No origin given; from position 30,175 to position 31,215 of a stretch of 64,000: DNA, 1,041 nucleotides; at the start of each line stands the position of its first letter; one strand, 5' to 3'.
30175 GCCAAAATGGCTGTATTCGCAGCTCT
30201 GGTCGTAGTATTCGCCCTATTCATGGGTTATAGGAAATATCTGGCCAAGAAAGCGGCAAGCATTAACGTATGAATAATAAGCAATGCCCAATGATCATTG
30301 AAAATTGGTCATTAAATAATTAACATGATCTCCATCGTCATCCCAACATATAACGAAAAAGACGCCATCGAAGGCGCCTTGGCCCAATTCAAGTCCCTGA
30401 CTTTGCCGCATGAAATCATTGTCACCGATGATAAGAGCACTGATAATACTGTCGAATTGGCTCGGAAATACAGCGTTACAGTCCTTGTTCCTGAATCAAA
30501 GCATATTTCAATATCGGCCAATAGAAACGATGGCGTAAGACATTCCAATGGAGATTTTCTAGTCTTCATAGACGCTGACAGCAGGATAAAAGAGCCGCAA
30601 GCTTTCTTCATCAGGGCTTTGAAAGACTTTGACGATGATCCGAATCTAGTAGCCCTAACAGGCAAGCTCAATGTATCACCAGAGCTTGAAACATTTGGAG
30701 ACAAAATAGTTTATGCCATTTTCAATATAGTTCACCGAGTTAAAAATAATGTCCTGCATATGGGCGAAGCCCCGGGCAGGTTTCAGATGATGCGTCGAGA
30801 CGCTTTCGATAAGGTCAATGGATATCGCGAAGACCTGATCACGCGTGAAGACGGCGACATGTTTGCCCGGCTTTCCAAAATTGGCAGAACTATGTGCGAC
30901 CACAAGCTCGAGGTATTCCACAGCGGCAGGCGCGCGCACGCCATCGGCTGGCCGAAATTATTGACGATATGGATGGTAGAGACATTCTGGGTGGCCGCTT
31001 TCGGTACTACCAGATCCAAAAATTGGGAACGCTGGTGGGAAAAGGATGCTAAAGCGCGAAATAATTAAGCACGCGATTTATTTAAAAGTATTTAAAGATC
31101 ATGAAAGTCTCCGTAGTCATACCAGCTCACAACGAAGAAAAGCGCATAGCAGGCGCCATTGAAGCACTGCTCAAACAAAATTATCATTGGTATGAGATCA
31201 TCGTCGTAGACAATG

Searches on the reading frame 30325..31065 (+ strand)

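Call 28: search_protein_families(library=pfam, proteins=[window:30325-31065:+], max_evalue=0.01)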
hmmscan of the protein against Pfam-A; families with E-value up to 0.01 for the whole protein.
window:30325-31065:+ (247 aa): 6 families
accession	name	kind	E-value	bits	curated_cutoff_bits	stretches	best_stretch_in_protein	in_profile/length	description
PF00535.33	Glycos_transf_2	-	2.8e-24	86.4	23.3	1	3-163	1-166/168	Glycosyl transferase family 2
PF10111.15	Glyco_tranf_2_2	-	2e-09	37.8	27.3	1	3-186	1-202/276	Glycosyltransferase like family 2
PF13641.12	Glyco_tranf_2_3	-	1e-06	29.4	27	1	2-192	3-203/230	Glycosyltransferase like family 2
PF13704.12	Glyco_tranf_2_4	-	0.00063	20.6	27.5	1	10-85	2-81/98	Glycosyl transferase family 2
PF02709.20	Glyco_transf_7C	-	0.0016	18.5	23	1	154-193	24-65/78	N-terminal domain of galactosyltransferase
PF13506.12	Glyco_transf_21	-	0.0048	16.8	21.7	1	67-168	22-121/174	Glycosyl transferase family 21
